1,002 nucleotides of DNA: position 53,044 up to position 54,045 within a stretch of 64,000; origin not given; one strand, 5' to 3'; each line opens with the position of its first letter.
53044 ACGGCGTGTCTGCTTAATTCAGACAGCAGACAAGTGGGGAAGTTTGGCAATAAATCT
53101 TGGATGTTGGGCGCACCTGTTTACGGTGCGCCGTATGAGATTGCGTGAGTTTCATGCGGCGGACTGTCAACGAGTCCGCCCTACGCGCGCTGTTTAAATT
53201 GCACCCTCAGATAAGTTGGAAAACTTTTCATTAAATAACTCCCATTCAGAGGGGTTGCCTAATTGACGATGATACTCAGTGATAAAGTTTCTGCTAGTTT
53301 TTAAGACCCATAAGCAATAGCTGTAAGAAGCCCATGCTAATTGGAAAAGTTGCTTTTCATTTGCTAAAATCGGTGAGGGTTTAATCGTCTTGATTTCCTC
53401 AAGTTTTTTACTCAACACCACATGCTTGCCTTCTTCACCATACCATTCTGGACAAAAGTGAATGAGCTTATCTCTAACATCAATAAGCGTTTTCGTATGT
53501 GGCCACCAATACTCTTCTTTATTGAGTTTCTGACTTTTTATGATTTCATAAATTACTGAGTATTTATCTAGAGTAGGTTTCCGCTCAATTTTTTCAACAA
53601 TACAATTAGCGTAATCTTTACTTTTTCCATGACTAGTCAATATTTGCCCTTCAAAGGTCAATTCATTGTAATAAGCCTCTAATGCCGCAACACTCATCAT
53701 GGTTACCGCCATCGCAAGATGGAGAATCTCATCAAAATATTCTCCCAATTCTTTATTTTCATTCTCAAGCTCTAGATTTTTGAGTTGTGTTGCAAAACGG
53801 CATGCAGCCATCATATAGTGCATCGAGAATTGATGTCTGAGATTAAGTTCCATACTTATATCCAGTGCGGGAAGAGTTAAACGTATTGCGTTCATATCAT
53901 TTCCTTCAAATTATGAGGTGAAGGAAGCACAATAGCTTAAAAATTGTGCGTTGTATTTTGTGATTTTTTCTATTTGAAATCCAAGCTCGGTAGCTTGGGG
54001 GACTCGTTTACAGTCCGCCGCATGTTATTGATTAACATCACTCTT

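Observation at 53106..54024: Foreign gene bracketed by REP hairpins showing compensatory base changes: possible REP/RAYT-mediated cargo capture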

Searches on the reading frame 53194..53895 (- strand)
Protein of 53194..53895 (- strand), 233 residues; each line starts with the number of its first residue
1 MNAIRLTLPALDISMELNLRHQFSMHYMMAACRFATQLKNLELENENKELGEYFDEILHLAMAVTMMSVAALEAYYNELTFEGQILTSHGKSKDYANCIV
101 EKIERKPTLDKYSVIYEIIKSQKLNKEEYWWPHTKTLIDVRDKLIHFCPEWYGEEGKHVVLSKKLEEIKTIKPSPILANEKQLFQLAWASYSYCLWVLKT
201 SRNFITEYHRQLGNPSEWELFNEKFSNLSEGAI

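Call 6: search_protein_families(library=pfam, proteins=[window:53194-53895:-], max_evalue=1)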
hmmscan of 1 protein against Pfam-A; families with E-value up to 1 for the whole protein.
window:53194-53895:- (233 aa): 2 families
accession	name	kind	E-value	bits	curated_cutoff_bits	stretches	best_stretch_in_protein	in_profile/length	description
PF18735.6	HEPN_RiboL-PSP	-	0.022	15.1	28.4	1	46-120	16-106/191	RiboL-PSP-HEPN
PF03564.21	DUF1759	-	0.084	13.3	25.4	0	25-106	47-130/148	Protein of unknown function (DUF1759)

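Call 7: search_protein_families(library=padloc, proteins=[window:53194-53895:-], max_evalue=1)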
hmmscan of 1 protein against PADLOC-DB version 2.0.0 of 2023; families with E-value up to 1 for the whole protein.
window:53194-53895:- (233 aa): 0 families

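Call 8: search_protein_families(library=ncbifam, proteins=[window:53194-53895:-], max_evalue=1)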
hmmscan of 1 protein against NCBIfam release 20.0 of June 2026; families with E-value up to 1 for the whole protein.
window:53194-53895:- (233 aa): 0 families

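Call 9: find_encoding_contigs(protein=window:53194-53895:-, flank=10000, max_places=10)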
Protein window:53194-53895:- (233 aa): no gene with exactly this product is on record in the collection.

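Call 12: find_homologous_proteins(query=window:53194-53895:-, max_evalue=0.001)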
Query window:53194-53895:- (233 aa): 5 proteins with E <= 0.001 among 220 candidates.
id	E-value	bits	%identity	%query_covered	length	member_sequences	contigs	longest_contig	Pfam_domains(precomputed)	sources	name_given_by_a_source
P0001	1.1e-153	528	100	100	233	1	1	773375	-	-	-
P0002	1.2e-123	429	82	100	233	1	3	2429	-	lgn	-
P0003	3.1e-103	363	71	99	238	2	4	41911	-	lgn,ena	-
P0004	1.2e-76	276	57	98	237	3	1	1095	-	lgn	-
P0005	2.4e-29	121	38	79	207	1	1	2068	-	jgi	jgi:hypothetical protein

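Call 13: find_encoding_contigs(protein=P0003, flank=10000, max_places=6)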
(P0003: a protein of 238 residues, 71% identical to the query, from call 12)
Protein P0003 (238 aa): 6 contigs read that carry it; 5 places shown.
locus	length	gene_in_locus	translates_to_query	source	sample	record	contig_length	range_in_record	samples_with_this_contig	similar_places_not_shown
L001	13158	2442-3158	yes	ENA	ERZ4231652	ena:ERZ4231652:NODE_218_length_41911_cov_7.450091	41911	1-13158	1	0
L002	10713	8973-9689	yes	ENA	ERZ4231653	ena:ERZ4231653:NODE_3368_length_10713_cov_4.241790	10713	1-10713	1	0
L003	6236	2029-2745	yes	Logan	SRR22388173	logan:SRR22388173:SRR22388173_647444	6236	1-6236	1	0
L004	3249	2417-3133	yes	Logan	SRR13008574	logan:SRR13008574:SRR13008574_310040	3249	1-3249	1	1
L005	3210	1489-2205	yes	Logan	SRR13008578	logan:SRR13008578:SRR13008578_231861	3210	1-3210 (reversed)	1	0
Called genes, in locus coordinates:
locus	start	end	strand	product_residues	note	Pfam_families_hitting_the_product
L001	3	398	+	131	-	?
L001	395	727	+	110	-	PF21814:DUF6883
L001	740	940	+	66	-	PF16277:DUF4926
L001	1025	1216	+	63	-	-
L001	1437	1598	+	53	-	-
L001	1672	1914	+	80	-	-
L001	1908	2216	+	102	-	PF02452:PemK_toxin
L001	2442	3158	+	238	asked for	-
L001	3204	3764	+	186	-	PF01613:Flavin_Reduct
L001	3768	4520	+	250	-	PF13443:HTH_26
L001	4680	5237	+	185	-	PF04116:FA_hydroxylase (faint), PF10520:Lipid_desat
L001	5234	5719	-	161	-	PF03734:YkuD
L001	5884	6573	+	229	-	PF01988:VIT1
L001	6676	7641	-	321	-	PF01584:CheW, PF00072:Response_reg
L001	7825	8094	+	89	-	-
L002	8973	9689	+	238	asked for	-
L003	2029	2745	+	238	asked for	-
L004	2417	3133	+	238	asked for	-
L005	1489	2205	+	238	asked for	-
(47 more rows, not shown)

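Call 14: find_encoding_contigs(protein=P0002, flank=10000, max_places=6)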
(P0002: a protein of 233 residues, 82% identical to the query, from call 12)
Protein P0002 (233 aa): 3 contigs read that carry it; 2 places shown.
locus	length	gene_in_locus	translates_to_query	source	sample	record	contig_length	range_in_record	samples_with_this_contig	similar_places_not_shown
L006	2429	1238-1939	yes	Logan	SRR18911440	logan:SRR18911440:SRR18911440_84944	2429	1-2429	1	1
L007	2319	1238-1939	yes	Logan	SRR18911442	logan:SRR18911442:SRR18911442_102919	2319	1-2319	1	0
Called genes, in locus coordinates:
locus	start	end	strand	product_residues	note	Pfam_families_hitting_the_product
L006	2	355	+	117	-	?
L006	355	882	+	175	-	PF06414:Zeta_toxin (faint), PF13671:AAA_33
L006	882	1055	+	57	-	-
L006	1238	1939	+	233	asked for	-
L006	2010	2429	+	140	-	?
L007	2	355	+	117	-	?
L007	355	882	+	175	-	PF06414:Zeta_toxin (faint), PF13671:AAA_33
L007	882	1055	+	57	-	-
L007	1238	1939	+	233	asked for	-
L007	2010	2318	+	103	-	?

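Call 43: find_encoding_contigs(protein=P0004, flank=5000, max_places=3)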
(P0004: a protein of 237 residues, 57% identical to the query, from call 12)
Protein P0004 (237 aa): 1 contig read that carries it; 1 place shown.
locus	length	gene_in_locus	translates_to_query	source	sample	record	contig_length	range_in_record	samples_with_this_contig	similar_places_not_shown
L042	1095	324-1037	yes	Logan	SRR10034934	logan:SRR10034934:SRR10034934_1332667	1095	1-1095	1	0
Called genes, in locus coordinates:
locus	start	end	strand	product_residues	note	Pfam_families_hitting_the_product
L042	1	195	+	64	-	?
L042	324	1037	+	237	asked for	-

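Call 44: find_encoding_contigs(protein=P0005, flank=5000, max_places=3)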
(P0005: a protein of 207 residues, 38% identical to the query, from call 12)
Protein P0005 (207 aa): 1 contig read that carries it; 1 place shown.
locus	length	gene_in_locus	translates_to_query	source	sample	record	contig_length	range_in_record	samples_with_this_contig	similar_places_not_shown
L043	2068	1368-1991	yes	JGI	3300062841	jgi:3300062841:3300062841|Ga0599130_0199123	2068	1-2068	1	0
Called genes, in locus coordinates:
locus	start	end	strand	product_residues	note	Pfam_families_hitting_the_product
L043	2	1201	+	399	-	?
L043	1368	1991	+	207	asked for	-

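Call 46: search_protein_representatives(alignment_id=A1)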
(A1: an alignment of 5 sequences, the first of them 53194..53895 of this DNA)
Query: 5 sequences, 234 profile positions. Proteins with E-value up to 0.001 (for the whole library): 1888; up to 1e-10: 824; up to 1e-30: 100. The best 150 are listed.
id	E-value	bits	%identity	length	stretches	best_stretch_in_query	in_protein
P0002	1.1e-129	447.0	-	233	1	1-234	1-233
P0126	2.1e-70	253.1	-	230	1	7-232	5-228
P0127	1.2e-65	237.5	-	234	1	14-234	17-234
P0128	1.5e-58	214.2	-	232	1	20-233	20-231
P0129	1.8e-55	204.2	-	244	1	12-220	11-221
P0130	6.2e-55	202.4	-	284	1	10-231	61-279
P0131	8.4e-51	188.9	-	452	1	4-225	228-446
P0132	2.9e-49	183.9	-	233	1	12-225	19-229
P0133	4.4e-48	180.0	-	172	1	61-232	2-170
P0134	2.9e-47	177.3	-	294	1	7-217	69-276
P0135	6.3e-47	176.2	-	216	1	14-225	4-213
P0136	7.4e-47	176.0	-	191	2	1-112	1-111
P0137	1.0e-45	172.2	-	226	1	1-226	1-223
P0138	2.6e-44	167.6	-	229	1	13-229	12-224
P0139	7.7e-44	166.1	-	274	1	16-228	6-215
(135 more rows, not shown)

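Call 49: search_protein_families(library=pfam, alignment_id=A2, max_evalue=0.01)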
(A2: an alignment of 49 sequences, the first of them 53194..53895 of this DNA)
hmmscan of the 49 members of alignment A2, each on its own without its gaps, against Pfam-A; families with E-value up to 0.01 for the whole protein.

A. member 1, window:53194-53895:- (233 aa): 0 families

B. families by the number of members that match (of 49 scanned): 4 families
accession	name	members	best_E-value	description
PF12358.13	DUF3644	3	0.00026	Domain of unknown function (DUF3644)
PF18735.6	HEPN_RiboL-PSP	2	0.0026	RiboL-PSP-HEPN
PF10366.15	Vps39_1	1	0.00023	Vacuolar sorting protein 39 domain 1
PF10745.14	DUF2530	1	0.0099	Protein of unknown function (DUF2530)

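Call 50: search_solved_structures(query=A2, max_evalue=1)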
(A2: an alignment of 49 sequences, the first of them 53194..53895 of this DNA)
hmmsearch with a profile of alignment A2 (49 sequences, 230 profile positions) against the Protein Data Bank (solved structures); distinct sequences matched with E-value up to 1: 4.
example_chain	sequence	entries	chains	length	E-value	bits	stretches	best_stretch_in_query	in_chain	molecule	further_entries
9erv_A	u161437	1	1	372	0.36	13.5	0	97-150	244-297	RelA/SpoT family protein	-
7ztb_A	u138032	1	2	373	0.36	13.5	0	97-150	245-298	RelA/SpoT family protein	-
5lsj_N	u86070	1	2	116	0.71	12.5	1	75-119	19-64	Kinetochore-associated protein NSL1 homolog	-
5xxu_L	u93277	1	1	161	0.82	12.3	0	128-175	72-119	Ribosomal protein uS17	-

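Call 52: predict_structure(alignment_id=A1)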
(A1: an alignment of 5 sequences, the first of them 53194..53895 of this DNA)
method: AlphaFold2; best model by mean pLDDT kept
length: 233 residues; sequences in the alignment: 5
mean_pLDDT: 57.6   pTM: 0.46
mean pLDDT of the five models: 57.6, 54.7, 54.5, 46.3, 42.0
residues with pLDDT >= 90: 0; 70-90: 25; 50-70: 150; < 50: 58
segments of 3 or more residues with pLDDT < 50: 1-13, 125-131, 172-188, 220-233
pLDDT, mean of each block of 10 residues (from residue 1): 32 47 61 70 71 67 67 56 58 75 67 63 51 57 61 59 64 44 47 60 61 52 41 34
secondary structure, 60 per line:
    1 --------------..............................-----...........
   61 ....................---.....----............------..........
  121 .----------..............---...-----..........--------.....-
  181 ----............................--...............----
elements in order: H15-44 H50-80 H84-88 H93-104 H111-121 H132-145 H157-166 H175-179 H185-212 H215-229

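Call 58: predict_structure(alignment_id=A2)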
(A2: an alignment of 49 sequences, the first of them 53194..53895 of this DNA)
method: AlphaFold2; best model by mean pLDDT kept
length: 233 residues; sequences in the alignment: 49
mean_pLDDT: 94.9   pTM: 0.89
mean pLDDT of the five models: 94.9, 94.5, 94.1, 93.1, 92.3
residues with pLDDT >= 90: 208; 70-90: 22; 50-70: 3; < 50: 0
segments of 3 or more residues with pLDDT < 50: none
pLDDT, mean of each block of 10 residues (from residue 1): 78 92 97 98 96 97 99 97 95 97 97 98 97 98 93 81 96 94 94 98 98 96 97 92
secondary structure, 60 per line:
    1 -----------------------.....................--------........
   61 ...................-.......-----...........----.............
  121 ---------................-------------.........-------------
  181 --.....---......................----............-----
elements in order: H24-44 H53-79 H81-87 H93-103 H108-120 H130-145 H159-167 H183-187 H191-212 H217-228

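Call 60: fold_search(model_id=the predicted structure, library=pdb)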
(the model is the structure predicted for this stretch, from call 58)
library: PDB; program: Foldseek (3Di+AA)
matches with E <= 10: 199; with E <= 0.001: 0
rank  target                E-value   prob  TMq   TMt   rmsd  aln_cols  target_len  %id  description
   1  4wjg_4                8.1e-01  0.06  0.15  0.14  23.8       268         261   13  Structure of T. brucei haptoglobin-hemoglobin receptor binding to human haptoglobin-hemoglobin (released 2014-11-26)
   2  6kcr_C                8.5e-01  0.51  0.34  0.44   8.3       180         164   15  X-ray structure of the MtlR-HPr complex from Escherichia coli (released 2019-10-09)
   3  5vlr_B                1.0e+00  0.10  0.15  0.20  29.9       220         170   13  CRYSTAL STRUCTURE OF PI3K DELTA IN COMPLEX WITH A TRIFLUORO-ETHYL-PYRAZOL-PYROLOTRIAZINE INHIBITOR (released 2017-06-07)
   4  9luc_B                1.2e+00  0.04  0.12  0.12  24.9       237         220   16  The chimeric flagellar motor complex between MotA1B1 from Paenibacillus sp. TCA20 and MotAB from E.coli, state 3 (released 2025-04-09)
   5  8brd_A                1.6e+00  0.03  0.11  0.11  22.7       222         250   10  Mechanisms of ion selectivity and rotor coupling in the bacterial flagellar sodium-driven stator unit (released 2023-06-14)
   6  5dxu_B                1.9e+00  0.08  0.17  0.21  29.3       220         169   13  p110delta/p85alpha with GDC-0326 (released 2016-01-27)
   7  4ia4_B                1.9e+00  0.06  0.17  0.17  18.6       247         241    9  Structure of the spinach aquaporin SoPIP2;1 at pH 6 (released 2013-05-29)
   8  7bxo_F                2.0e+00  0.44  0.33  0.52   6.1       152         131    7  Crystal structure of the toxin-antitoxin with AMP-PNP (released 2020-09-30)
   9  5vxj_E                2.0e+00  0.10  0.19  0.17  17.9       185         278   17  2.50 A resolution structure of IpaD from Shigella flexneri in complex with single-domain antibody JMK-E3 (released 2017-08-30)
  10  8xeh_B                2.2e+00  0.35  0.30  0.46   7.1       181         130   12  Crystal structure of HEPN-MNT complex (released 2024-12-18)
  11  3nzz_A                2.2e+00  0.07  0.15  0.13  19.4       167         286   12  Crystal Structure of the Salmonella Type III Secretion System Tip Protein SipD (released 2010-11-17)
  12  7a27_GGG              2.2e+00  0.07  0.21  0.15  21.4       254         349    9  Structure of soluble SmhA crystal form 2 of the tripartite alpha-pore forming toxin, Smh, from Serratia marcescens. (released 2021-03-31)
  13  4ia4_C                2.2e+00  0.05  0.17  0.16  19.6       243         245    9  Structure of the spinach aquaporin SoPIP2;1 at pH 6 (released 2013-05-29)
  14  6m6z_A                2.4e+00  0.15  0.27  0.30  14.6       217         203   13  A de novo designed transmembrane nanopore, TMH4C4 (released 2020-06-24)
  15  2vpw_C                2.4e+00  0.13  0.26  0.25  17.6       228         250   14  Polysulfide reductase with bound menaquinone (released 2008-06-10)
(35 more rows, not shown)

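Call 84: search_protein_families(library=phrogs, proteins=[window:53194-53895:-], max_evalue=0.01)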
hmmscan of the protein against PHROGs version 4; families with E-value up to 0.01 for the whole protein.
window:53194-53895:- (233 aa): 1 family
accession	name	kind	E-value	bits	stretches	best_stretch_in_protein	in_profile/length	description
phrog_2643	-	moron, auxiliary metabolic gene and host takeover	0.0095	16.6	0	44-167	44-162/182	5'-3' deoxyribonucleotidase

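Call 86: fold_search(model_id=the predicted structure, library=viral)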
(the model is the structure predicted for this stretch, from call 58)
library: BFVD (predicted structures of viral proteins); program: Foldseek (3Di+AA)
matches with E <= 10: 215; with E <= 0.001: 0
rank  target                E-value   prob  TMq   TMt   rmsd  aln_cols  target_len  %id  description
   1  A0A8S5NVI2            1.7e-01  0.87  0.39  0.31  13.4       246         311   12  Uncharacterized protein [Siphoviridae sp. ctiPM17]
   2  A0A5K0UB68            4.7e-01  0.21  0.24  0.24  13.4       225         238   13  t-SNARE coiled-coil homology domain-containing protein [Yasminevirus sp. GU-2018]
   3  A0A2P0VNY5            5.6e-01  0.10  0.18  0.17  20.2       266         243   10  Uncharacterized protein [Tetraselmis virus 1]
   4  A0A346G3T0            6.5e-01  0.10  0.16  0.20  14.2       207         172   12  (no name in the UniProt tables at hand)
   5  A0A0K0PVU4            8.2e-01  0.08  0.16  0.12  21.5       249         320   12  Head morphogenesis protein [Roseobacter phage RDJL Phi 2]
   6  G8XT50                8.5e-01  0.18  0.22  0.21  16.7       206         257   10  Membrane protein S24 [Saimiriine betaherpesvirus 4]
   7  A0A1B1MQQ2            8.5e-01  0.05  0.12  0.13  20.7       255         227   10  Uncharacterized protein [Lymantria dispar multicapsid nuclear polyhedrosis virus]
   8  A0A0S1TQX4            9.0e-01  0.18  0.21  0.19  18.3       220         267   10  Protein E18 [Elephant endotheliotropic herpesvirus 4]
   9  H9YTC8                1.1e+00  0.38  0.30  0.29  10.0       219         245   10  (no name in the UniProt tables at hand)
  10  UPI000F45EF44         1.1e+00  0.14  0.22  0.20  11.3       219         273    9  (no name look-up for this kind of identifier)
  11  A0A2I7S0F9            1.1e+00  0.18  0.28  0.13  13.2       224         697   13  (no name in the UniProt tables at hand)
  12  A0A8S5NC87            1.2e+00  0.25  0.28  0.32  10.2       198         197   14  Uncharacterized protein [Siphoviridae sp. ctwWa4]
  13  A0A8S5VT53            1.3e+00  0.09  0.19  0.11  18.2       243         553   11  (no name in the UniProt tables at hand)
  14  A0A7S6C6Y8            1.4e+00  0.14  0.23  0.12  12.9       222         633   13  (no name in the UniProt tables at hand)
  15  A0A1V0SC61            1.6e+00  0.06  0.15  0.16  21.2       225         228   12  EF-hand domain-containing protein [Catovirus CTV1]
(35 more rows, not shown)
